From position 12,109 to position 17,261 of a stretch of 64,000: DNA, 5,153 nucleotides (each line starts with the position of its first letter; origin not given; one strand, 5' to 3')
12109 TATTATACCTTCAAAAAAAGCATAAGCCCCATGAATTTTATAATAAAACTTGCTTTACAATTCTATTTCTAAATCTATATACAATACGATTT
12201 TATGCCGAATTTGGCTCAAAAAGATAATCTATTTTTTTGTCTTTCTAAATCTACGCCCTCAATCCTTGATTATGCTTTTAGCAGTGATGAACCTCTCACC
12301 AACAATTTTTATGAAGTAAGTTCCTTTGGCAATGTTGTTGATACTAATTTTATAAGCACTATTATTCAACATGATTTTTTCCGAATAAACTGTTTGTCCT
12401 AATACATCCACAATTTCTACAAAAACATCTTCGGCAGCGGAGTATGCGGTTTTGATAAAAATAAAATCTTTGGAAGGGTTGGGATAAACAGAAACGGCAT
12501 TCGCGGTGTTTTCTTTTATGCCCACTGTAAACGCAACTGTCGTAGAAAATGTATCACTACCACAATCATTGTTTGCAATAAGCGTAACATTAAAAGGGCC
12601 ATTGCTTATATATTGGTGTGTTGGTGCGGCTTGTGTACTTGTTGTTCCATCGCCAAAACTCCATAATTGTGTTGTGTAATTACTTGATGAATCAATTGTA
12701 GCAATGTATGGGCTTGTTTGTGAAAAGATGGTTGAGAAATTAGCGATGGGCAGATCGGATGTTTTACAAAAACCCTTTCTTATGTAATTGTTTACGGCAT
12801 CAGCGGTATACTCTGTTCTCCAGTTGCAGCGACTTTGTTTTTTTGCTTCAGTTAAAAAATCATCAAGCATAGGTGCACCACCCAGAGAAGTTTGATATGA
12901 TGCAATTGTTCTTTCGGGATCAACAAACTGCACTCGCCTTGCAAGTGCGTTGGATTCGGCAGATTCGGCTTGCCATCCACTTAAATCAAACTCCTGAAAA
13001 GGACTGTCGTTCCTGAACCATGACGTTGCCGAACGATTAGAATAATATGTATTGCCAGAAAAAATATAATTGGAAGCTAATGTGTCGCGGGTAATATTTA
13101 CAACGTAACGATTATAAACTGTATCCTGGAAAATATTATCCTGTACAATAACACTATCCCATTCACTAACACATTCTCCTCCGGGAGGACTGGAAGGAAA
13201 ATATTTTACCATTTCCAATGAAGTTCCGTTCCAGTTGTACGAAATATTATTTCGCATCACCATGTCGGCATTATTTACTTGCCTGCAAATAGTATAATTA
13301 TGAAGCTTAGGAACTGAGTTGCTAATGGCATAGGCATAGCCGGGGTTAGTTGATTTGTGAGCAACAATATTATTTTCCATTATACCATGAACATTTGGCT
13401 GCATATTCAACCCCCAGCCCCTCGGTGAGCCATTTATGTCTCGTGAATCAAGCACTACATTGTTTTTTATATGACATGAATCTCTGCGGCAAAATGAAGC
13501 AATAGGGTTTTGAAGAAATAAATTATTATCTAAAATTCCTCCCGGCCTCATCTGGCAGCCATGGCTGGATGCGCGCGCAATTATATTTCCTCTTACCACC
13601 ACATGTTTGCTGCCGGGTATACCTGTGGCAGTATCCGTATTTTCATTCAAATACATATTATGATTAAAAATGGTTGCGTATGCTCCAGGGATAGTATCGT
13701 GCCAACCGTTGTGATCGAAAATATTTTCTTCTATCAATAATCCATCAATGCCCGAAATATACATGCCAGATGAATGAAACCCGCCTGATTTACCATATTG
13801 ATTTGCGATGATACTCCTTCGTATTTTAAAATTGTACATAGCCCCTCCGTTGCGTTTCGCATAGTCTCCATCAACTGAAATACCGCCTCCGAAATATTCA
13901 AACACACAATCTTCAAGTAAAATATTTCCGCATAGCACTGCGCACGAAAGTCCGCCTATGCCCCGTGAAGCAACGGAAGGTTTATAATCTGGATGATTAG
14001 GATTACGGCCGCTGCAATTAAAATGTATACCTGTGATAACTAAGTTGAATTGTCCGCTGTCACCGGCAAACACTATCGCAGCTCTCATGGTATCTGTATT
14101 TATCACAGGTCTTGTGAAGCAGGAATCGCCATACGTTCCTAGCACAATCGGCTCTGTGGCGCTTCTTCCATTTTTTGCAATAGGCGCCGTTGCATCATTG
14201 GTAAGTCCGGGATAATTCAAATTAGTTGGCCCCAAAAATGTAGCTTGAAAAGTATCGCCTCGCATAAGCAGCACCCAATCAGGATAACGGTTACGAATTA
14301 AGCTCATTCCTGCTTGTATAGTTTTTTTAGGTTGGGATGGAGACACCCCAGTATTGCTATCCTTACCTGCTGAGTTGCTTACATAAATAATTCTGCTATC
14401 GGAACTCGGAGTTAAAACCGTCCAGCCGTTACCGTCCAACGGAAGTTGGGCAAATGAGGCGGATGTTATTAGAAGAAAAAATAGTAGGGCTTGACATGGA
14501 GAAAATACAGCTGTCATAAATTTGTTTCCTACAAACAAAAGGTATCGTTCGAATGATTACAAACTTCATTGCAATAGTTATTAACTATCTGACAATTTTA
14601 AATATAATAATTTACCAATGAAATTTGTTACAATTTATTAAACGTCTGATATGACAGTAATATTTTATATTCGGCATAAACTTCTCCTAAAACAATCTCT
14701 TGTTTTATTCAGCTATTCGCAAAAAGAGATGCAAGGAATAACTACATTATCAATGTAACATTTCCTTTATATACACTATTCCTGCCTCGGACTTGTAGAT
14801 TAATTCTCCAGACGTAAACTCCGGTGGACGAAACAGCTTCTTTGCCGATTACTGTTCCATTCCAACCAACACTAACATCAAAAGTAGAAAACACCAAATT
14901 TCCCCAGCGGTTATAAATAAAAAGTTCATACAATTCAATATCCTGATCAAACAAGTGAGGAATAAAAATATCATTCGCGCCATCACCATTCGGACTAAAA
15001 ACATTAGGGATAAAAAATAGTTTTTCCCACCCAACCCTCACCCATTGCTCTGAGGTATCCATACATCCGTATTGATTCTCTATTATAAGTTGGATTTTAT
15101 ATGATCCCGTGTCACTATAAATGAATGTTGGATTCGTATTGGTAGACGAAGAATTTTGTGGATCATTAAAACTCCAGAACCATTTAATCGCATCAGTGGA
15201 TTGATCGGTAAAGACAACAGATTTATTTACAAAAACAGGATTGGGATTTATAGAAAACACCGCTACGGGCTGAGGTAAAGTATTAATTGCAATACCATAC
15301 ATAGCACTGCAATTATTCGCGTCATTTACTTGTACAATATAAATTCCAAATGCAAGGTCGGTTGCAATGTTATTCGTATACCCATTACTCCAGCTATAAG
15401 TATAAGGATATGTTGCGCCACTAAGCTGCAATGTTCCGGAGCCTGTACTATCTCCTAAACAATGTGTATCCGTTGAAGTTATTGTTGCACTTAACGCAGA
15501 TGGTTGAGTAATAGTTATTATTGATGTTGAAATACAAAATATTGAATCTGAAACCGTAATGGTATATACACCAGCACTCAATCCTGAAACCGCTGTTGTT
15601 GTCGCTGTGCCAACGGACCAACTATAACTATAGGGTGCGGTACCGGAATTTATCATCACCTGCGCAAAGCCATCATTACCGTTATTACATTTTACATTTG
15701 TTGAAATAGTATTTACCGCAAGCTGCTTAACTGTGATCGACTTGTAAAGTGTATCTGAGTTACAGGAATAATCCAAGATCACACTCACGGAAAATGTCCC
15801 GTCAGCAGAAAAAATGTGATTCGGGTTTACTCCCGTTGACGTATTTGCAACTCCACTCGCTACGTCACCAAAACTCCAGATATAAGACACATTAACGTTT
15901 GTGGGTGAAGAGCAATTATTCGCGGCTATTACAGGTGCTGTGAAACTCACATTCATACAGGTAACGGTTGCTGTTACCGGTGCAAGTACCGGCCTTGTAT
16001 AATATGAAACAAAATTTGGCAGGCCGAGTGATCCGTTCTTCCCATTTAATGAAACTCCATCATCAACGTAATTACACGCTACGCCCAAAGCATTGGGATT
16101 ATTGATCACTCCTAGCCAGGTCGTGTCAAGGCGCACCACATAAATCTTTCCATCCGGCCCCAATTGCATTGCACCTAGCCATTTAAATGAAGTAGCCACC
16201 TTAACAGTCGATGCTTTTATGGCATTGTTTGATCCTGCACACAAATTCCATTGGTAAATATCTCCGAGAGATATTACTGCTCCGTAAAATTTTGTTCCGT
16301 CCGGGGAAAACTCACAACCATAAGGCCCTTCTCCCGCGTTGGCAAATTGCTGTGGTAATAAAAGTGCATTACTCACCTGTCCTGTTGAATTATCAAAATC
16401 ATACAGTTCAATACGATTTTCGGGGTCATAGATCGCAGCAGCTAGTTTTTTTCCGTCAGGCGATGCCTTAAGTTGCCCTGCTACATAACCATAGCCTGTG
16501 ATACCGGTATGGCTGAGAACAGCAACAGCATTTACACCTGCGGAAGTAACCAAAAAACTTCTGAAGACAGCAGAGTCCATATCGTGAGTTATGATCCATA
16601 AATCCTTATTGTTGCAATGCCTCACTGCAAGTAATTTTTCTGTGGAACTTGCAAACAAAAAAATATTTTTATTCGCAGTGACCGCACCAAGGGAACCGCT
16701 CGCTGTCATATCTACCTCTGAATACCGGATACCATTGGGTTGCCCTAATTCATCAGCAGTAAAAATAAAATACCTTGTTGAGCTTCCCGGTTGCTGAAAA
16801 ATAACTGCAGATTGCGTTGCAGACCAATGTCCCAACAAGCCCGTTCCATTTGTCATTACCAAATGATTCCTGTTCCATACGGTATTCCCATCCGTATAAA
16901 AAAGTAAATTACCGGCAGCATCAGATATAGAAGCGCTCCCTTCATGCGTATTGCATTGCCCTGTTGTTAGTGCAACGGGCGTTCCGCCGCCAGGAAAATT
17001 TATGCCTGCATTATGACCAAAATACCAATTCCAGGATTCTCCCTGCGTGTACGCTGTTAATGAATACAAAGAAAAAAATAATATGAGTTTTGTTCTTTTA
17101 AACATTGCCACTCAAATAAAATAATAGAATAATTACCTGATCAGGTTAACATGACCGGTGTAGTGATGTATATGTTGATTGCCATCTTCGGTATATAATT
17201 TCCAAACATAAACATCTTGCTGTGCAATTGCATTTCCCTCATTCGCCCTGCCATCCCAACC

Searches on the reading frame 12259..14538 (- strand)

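Call 8: search_protein_families(library=pfam, proteins=[window:12259-14538:-], max_evalue=0.001)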
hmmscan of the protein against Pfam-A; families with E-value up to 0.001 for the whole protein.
window:12259-14538:- (759 aa): 5 families
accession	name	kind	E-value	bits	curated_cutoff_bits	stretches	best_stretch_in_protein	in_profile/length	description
PF18962.6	Por_Secre_tail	-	1.1e-13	51.6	27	1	684-757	1-75/75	Secretion system C-terminal sorting domain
PF18911.6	PKD_4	-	1.6e-12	47.7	27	1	614-672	27-85/85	PKD domain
PF00801.26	PKD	-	2.9e-08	34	23.5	1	616-668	25-78/80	PKD domain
PF13229.12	Beta_helix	-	1.8e-06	28.1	25.9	1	203-361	31-157/158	Right handed beta helix region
PF11589.14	DUF3244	-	0.00048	20.5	25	0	700-746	37-84/96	Domain of unknown function (DUF3244)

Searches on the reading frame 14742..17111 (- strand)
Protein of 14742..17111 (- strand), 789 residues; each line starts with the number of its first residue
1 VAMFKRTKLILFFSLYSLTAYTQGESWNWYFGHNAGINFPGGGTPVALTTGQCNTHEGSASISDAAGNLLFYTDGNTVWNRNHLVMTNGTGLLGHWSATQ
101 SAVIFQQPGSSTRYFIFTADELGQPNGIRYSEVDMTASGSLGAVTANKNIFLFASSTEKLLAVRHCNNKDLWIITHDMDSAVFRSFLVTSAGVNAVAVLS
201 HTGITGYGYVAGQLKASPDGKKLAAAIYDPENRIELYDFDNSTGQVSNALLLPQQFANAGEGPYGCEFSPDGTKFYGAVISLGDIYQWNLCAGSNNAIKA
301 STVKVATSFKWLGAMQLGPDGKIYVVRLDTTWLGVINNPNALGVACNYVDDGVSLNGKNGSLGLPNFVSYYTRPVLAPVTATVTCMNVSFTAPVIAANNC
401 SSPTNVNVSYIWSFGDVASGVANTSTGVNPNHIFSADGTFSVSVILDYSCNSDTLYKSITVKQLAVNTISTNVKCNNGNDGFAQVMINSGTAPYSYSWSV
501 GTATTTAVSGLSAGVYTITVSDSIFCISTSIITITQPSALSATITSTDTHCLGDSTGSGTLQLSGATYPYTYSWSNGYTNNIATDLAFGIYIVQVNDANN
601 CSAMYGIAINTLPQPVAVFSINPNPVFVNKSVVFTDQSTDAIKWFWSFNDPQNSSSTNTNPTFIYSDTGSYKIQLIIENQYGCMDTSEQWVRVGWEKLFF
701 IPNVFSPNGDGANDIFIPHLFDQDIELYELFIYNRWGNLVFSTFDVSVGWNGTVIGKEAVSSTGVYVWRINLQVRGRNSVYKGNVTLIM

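Call 8: search_protein_families(library=pfam, proteins=[window:14742-17111:-], max_evalue=0.001)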
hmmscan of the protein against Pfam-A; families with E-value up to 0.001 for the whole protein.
window:14742-17111:- (789 aa): 4 families
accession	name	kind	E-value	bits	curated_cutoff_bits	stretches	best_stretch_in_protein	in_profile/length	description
PF18911.6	PKD_4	-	4.7e-18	65.5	27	2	626-688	14-80/85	PKD domain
PF13585.12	CHU_C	-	1.7e-15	57.3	27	1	701-786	3-85/86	CHU_C Type IX secretion signal domain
PF13573.12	SprB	-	3.8e-12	46.1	28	2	468-502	2-36/37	SprB repeat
PF00801.26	PKD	-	7.4e-12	45.5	23.5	2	620-682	5-70/80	PKD domain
